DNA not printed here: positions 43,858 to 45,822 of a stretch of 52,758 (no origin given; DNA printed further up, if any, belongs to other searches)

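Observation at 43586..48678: Seven-gene locus of orphan proteins built around a divergent regulator/554-aa operon: best candidate for an undescribed system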

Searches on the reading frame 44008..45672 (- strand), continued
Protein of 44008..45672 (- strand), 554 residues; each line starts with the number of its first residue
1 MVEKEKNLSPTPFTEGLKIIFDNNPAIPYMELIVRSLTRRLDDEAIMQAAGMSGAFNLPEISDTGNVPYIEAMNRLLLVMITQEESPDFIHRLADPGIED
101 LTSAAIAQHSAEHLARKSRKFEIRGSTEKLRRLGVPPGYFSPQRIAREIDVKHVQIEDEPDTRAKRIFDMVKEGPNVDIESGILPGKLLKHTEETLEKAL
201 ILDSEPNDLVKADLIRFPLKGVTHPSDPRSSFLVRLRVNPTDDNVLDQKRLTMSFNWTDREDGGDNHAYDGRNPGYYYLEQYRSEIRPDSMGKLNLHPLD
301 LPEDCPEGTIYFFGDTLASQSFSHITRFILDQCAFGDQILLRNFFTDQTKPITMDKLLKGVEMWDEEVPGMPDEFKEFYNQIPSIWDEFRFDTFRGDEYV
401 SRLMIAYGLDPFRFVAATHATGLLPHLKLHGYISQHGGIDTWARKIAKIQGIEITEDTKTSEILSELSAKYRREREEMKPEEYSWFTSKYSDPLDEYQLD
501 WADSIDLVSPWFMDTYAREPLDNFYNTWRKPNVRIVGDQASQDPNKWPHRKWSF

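Call 97: search_protein_families(library=pfam, alignment_id=A12, max_evalue=0.001)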
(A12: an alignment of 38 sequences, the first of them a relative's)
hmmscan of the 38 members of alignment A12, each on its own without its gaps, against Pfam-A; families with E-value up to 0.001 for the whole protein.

A. member 1, L002:8254-8763:- (169 aa): 0 families

B. families by the number of members that match (of 38 scanned): 9 families
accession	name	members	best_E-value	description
PF00072.30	Response_reg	2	3.8e-10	Response regulator receiver domain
PF14023.12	Bestrophin-like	1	7.8e-35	Bestrophin-like domain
PF00188.32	CAP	1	1.1e-16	Cysteine-rich secretory protein family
PF18306.6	LDcluster4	1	9.9e-15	SLOG cluster4 family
PF01467.32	CTP_transf_like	1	5.9e-11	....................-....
PF04055.27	Radical_SAM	1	4.7e-10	Radical SAM superfamily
PF01381.28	HTH_3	1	3.3e-05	Helix-turn-helix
PF05014.21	Nuc_deoxyrib_tr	1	0.00011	Nucleoside 2-deoxyribosyltransferase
PF13443.12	HTH_26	1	0.00028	Cro/C1-type HTH DNA-binding domain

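Call 99: search_dna_similar(query=window:44008-45672:-, collection=phages, mode=protein, max_evalue=0.001)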
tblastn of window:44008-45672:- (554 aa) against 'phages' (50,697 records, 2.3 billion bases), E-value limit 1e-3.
No match.

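Call 106: search_protein_families(library=padloc, alignment_id=A13, max_evalue=0.01)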
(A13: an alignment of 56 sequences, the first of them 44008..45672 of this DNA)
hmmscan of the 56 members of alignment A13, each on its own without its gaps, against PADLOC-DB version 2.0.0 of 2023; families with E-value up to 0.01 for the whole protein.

A. member 1, window:44008-45672:- (554 aa): 0 families

B. families by the number of members that match (of 56 scanned): 3 families
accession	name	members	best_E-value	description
PDLC04134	mad2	1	1.1e-09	mads_2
PDLC02807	DpdA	1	2.7e-08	DpdA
PDLC00853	E1-E2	1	0.0017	E1-E2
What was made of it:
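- On Known anti-phage defence systems (PADLOC-DB 2.0): Among 56 proteins (27 regulators and 29 downstream ORFs) there are only three isolated hits (mad2, DpdA, E1-E2), and the summary does not say which proteins gave them (call 106).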
